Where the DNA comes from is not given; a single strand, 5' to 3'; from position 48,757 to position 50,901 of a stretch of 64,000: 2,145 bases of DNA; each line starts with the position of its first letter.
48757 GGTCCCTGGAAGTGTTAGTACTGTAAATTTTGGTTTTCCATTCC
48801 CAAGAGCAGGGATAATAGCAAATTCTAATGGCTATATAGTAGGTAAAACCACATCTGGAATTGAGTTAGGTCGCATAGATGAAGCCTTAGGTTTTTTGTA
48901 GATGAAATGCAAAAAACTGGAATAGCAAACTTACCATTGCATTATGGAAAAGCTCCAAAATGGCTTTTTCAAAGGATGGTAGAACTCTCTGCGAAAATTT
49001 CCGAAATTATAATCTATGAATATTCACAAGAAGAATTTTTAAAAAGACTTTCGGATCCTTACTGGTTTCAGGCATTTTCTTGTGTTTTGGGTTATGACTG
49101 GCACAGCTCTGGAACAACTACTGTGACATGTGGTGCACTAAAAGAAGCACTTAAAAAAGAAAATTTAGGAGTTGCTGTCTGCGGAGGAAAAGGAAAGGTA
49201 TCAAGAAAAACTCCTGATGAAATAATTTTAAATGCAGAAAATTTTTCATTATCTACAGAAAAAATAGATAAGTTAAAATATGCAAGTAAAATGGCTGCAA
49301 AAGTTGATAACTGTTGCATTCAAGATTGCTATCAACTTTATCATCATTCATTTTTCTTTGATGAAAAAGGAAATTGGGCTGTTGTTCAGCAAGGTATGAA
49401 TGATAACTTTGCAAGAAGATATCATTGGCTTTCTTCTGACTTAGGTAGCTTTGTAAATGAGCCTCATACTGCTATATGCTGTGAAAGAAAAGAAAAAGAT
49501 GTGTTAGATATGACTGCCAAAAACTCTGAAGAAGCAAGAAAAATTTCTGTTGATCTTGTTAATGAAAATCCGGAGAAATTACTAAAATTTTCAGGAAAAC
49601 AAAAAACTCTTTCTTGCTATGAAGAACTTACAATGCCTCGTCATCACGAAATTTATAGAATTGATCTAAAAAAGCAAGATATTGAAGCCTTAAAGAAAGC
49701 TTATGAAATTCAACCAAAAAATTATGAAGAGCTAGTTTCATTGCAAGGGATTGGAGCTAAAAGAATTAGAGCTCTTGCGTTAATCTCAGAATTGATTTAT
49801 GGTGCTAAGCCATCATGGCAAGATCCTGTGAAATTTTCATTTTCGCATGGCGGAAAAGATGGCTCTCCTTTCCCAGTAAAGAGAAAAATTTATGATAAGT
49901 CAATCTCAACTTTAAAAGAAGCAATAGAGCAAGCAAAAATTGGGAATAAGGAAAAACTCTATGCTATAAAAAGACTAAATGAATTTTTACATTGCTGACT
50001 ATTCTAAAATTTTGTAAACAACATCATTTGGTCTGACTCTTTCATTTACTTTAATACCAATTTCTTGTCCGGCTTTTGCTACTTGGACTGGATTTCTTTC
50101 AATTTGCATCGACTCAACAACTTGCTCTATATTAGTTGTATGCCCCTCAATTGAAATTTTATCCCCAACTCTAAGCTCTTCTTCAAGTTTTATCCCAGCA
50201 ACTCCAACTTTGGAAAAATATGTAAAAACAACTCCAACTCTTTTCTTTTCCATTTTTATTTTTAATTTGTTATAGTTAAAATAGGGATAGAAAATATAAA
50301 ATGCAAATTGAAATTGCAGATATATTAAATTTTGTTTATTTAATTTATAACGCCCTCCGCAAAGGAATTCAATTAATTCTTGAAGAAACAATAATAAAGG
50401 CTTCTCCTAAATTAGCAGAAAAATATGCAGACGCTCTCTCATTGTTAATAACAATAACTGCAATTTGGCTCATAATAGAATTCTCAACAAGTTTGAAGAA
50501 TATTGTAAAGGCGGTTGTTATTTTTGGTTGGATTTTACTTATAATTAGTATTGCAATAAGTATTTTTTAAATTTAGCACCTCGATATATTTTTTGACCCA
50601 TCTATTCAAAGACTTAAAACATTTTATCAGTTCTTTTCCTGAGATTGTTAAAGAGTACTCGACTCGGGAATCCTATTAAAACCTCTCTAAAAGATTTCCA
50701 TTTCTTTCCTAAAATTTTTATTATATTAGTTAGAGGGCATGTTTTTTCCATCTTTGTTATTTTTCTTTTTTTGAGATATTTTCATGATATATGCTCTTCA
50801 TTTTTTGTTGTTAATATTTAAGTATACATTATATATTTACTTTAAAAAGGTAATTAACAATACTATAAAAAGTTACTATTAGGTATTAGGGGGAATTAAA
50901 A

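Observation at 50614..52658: Cytochrome b5-like protein paired with a NOX/ferric-reductase-type flavocytochrome in a PFOR-dependent (anaerobic) archaeon; truncated HxlR-like fragment upstream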

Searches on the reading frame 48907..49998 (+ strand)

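Call 3: search_protein_families(library=pfam, proteins=[window:48907-49998:+], max_evalue=0.1)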
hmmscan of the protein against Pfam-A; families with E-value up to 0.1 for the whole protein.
window:48907-49998:+ (363 aa): 2 families
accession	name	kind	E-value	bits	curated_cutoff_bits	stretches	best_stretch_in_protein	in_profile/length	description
PF05559.16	DUF763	-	1.7e-137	458.4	35.5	1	5-324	1-319/319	Protein of unknown function (DUF763)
PF00633.29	HHH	-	0.016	15.5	24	1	268-290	5-27/30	Helix-hairpin-helix motif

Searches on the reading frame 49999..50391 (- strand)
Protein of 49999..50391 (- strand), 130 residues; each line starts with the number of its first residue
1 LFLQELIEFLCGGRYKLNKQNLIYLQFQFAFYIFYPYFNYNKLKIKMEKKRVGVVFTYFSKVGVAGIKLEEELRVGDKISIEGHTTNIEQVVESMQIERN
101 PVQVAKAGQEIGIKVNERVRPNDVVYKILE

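Call 3: search_protein_families(library=pfam, proteins=[window:49999-50391:-], max_evalue=0.1)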
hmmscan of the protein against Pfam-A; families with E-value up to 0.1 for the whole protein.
window:49999-50391:- (130 aa): 4 families
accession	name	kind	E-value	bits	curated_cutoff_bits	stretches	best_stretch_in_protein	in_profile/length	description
PF16325.11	Peptidase_U32_C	-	6.1e-05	23.5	28.2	1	52-124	6-81/83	Peptidase family U32 C-terminal domain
PF03144.31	GTP_EFTU_D2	-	0.00017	22.4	30.3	1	72-116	12-59/73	Elongation factor Tu domain 2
PF11886.13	TOC159_MAD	-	0.015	14.7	25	1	45-87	124-166/267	Translocase of chloroplast 159/132, membrane anchor domain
PF14578.12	GTP_EFTU_D4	-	0.086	13.2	23.8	0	72-119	29-74/86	Elongation factor Tu domain 4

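Call 4: search_protein_families(library=ncbifam, proteins=[window:49999-50391:-], max_evalue=0.1)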
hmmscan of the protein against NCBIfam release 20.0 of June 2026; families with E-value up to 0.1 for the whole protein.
window:49999-50391:- (130 aa): 3 families
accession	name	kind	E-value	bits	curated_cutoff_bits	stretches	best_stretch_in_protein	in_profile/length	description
TIGR00475.1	selB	equivalog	0.0011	17.7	242.25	1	64-119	194-246/581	selenocysteine-specific translation elongation factor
NF011996.0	PRK15452.1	equivalog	0.015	14.2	534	1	37-119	347-432/449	prephenate-dependent tRNA uridine(34) hydroxylase TrhP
NF009373.0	PRK12736.1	subfamily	0.022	13.5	452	1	55-115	218-279/394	elongation factor Tu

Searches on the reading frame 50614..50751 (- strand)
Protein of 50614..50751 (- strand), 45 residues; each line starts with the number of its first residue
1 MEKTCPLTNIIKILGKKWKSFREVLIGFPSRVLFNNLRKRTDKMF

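Call 3: search_protein_families(library=pfam, proteins=[window:50614-50751:-], max_evalue=0.1)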
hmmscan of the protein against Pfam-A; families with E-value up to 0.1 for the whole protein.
window:50614-50751:- (45 aa): 0 families

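Call 4: search_protein_families(library=ncbifam, proteins=[window:50614-50751:-], max_evalue=0.1)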
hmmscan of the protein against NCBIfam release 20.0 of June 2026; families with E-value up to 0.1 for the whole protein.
window:50614-50751:- (45 aa): 0 families

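Call 10: search_solved_structures(query=window:50617-50751:-, max_evalue=10, show_alignments=3)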
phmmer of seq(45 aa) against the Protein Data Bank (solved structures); distinct sequences matched with E-value up to 10: 1.
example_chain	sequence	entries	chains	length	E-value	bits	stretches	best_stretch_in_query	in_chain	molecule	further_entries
4a5m_A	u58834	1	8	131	1.3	12.7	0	3-21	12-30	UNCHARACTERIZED HTH-TYPE TRANSCRIPTIONAL REGULATOR YYBR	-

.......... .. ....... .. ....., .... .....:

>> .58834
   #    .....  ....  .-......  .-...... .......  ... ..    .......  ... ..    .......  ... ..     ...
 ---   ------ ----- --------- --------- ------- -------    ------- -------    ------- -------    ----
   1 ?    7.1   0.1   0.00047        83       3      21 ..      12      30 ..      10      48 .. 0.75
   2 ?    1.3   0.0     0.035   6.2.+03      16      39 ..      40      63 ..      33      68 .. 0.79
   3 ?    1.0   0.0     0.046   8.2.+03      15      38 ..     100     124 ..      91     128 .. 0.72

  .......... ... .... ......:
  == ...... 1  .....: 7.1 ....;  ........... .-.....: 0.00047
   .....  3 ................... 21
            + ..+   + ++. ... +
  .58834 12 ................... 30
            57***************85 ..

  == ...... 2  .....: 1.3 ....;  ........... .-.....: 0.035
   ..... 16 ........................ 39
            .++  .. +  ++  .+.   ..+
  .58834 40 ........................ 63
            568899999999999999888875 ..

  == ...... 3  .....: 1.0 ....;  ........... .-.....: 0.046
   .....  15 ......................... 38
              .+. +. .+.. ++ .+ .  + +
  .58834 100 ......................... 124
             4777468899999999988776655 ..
